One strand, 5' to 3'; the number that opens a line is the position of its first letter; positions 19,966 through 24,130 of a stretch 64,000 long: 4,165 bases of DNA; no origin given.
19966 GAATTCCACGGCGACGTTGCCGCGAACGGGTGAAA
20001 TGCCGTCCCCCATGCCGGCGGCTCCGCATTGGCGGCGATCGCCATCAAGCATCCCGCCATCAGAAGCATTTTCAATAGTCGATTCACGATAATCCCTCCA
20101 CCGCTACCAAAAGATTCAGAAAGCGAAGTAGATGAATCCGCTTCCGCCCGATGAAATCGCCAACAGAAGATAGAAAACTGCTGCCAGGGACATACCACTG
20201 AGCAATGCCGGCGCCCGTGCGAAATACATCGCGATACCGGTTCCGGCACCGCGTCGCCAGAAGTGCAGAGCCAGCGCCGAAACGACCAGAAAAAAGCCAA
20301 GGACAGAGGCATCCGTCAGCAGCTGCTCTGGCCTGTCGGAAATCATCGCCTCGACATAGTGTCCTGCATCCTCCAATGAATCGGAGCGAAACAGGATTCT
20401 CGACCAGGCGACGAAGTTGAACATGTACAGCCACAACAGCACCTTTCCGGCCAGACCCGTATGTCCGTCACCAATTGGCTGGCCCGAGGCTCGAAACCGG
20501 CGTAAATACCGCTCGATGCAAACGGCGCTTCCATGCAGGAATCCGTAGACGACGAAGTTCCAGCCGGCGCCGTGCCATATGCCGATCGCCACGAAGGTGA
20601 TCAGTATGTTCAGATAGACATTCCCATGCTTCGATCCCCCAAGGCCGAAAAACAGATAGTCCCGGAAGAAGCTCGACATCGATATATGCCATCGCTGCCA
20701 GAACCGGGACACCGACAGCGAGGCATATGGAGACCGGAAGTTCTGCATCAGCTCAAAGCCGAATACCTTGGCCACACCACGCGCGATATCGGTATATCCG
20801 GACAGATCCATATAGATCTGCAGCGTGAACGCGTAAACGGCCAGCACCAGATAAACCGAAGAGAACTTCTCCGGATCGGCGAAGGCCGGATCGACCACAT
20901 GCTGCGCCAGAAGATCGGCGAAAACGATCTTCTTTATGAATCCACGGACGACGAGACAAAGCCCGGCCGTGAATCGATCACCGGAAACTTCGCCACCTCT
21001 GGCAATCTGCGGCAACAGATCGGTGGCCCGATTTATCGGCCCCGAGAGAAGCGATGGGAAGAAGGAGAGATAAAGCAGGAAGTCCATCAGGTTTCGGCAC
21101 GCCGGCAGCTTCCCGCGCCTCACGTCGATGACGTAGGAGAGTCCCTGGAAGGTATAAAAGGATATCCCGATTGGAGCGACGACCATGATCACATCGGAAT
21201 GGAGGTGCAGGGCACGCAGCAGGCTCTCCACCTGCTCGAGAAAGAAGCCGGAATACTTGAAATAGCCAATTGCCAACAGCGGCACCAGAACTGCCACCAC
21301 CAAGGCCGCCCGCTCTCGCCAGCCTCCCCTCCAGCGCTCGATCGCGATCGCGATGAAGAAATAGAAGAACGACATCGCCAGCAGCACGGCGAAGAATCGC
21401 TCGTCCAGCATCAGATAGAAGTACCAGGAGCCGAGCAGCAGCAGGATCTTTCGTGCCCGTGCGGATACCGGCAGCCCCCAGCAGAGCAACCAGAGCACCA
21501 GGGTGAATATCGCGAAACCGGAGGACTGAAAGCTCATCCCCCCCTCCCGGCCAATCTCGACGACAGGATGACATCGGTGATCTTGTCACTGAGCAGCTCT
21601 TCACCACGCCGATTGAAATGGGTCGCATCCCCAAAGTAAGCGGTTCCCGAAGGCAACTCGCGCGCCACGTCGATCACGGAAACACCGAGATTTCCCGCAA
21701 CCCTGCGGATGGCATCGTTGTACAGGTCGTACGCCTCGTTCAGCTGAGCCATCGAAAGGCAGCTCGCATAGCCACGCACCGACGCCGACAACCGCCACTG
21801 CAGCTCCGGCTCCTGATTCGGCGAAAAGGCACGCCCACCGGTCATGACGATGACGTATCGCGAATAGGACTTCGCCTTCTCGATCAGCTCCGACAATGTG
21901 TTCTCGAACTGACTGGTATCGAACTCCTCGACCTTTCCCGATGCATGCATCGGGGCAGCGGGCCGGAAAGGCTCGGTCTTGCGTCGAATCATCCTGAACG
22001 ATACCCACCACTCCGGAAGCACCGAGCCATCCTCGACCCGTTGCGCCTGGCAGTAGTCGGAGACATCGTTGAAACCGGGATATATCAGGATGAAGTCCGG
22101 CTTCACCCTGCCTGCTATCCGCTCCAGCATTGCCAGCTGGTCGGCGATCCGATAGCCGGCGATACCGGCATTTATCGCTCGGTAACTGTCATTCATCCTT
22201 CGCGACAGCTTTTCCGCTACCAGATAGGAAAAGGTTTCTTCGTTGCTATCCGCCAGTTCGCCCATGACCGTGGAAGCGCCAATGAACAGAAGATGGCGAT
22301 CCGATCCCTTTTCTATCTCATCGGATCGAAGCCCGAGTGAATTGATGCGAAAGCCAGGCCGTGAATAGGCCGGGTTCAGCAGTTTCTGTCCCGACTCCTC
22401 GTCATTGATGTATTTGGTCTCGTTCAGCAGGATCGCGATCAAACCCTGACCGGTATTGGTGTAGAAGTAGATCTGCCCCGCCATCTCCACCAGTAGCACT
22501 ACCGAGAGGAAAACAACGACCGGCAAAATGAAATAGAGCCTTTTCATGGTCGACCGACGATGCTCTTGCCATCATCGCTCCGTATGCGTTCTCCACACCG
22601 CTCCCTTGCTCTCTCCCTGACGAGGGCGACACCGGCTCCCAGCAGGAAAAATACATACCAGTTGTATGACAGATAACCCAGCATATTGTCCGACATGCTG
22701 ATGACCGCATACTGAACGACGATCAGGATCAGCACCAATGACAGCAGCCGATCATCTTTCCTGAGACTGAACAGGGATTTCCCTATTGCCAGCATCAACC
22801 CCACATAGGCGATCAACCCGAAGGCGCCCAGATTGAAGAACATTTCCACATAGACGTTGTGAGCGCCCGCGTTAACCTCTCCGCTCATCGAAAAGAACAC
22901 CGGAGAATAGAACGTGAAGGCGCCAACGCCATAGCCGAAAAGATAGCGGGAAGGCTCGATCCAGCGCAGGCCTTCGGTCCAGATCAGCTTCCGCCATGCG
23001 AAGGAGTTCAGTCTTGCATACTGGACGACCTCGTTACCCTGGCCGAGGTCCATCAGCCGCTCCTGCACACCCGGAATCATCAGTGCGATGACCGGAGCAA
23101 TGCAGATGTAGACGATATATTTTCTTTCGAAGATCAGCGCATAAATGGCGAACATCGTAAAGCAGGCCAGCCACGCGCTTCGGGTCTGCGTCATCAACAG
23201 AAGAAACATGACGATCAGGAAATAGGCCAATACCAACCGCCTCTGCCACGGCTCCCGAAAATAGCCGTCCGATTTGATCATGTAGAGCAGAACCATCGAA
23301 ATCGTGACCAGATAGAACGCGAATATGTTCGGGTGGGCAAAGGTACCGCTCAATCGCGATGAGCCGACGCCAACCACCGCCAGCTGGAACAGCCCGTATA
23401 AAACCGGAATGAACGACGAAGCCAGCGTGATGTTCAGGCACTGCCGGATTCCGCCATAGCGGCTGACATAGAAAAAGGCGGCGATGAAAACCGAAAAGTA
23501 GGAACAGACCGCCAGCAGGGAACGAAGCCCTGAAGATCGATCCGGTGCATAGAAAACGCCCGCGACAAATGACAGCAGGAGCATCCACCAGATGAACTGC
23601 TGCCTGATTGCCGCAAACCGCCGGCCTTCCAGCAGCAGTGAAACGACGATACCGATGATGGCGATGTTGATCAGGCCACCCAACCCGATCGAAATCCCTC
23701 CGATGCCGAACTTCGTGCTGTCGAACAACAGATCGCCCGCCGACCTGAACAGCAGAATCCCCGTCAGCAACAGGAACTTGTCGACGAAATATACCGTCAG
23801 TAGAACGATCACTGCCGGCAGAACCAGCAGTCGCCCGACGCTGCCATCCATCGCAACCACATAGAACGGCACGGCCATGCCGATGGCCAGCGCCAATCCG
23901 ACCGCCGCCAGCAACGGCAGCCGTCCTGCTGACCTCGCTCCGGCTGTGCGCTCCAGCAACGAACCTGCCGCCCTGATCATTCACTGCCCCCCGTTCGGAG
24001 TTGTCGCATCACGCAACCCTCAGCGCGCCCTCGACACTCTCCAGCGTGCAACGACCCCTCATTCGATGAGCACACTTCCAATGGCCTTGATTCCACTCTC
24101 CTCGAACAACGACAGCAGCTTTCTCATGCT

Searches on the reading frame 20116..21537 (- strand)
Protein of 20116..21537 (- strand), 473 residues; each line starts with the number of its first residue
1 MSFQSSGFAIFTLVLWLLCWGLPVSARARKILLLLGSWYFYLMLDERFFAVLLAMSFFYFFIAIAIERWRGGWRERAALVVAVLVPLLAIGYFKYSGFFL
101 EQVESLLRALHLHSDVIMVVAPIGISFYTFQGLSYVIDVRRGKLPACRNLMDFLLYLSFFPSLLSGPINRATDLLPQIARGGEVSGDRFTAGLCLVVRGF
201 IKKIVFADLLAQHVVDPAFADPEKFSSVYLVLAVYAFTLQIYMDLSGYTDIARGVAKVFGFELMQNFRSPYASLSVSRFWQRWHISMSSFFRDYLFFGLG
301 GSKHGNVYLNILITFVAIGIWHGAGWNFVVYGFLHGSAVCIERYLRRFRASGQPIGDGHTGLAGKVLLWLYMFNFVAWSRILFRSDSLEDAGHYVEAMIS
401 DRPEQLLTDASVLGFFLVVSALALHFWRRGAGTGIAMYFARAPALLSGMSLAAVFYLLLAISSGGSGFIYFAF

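Call 24: search_protein_families(library=ncbifam, proteins=[window:20116-21537:-], max_evalue=0.00001)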
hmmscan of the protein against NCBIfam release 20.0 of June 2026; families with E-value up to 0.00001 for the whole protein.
window:20116-21537:- (473 aa): 1 family
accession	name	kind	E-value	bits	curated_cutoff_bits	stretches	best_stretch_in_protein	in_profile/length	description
TIGR04091.1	LTA_dltB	equivalog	3e-43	148.5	375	1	27-383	28-376/380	D-alanyl-lipoteichoic acid biosynthesis protein DltB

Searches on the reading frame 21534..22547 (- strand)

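Call 24: search_protein_families(library=ncbifam, proteins=[window:21534-22547:-], max_evalue=0.00001)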
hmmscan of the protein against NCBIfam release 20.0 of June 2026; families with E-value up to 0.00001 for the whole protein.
window:21534-22547:- (337 aa): 0 families

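Call 33: search_protein_families(library=pfam, proteins=[window:21534-22547:-], max_evalue=0.001)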
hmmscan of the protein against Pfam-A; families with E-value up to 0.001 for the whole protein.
window:21534-22547:- (337 aa): 2 families
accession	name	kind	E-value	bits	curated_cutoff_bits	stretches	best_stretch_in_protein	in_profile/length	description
PF13472.12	Lipase_GDSL_2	-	7.2e-14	53.1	32.9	1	88-317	1-177/178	GDSL-like Lipase/Acylhydrolase family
PF00657.28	Lipase_GDSL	-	4.8e-08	33.9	23.6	1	87-323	2-208/208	GDSL-like Lipase/Acylhydrolase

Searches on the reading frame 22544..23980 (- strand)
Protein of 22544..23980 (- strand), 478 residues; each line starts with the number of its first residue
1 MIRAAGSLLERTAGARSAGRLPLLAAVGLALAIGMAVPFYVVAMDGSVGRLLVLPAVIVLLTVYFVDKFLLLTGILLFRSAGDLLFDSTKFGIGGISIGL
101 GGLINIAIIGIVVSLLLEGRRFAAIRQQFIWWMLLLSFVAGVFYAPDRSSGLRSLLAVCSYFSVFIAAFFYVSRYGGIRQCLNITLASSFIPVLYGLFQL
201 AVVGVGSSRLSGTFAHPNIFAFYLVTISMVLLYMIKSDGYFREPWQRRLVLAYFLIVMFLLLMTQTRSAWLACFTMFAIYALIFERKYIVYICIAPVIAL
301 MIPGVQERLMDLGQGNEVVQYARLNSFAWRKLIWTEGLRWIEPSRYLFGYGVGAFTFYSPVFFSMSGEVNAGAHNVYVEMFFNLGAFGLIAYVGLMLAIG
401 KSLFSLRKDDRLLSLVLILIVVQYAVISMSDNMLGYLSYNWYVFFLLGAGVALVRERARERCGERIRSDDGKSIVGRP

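Call 24: search_protein_families(library=ncbifam, proteins=[window:22544-23980:-], max_evalue=0.00001)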
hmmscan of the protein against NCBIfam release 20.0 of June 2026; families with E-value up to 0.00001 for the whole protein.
window:22544-23980:- (478 aa): 0 families

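Call 33: search_protein_families(library=pfam, proteins=[window:22544-23980:-], max_evalue=0.001)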
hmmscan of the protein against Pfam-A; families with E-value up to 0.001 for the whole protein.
window:22544-23980:- (478 aa): 1 family
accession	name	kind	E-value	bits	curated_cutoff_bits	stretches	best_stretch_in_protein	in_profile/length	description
PF04932.20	Wzy_C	-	4.3e-20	72.4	31.7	1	253-393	2-149/149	O-Antigen ligase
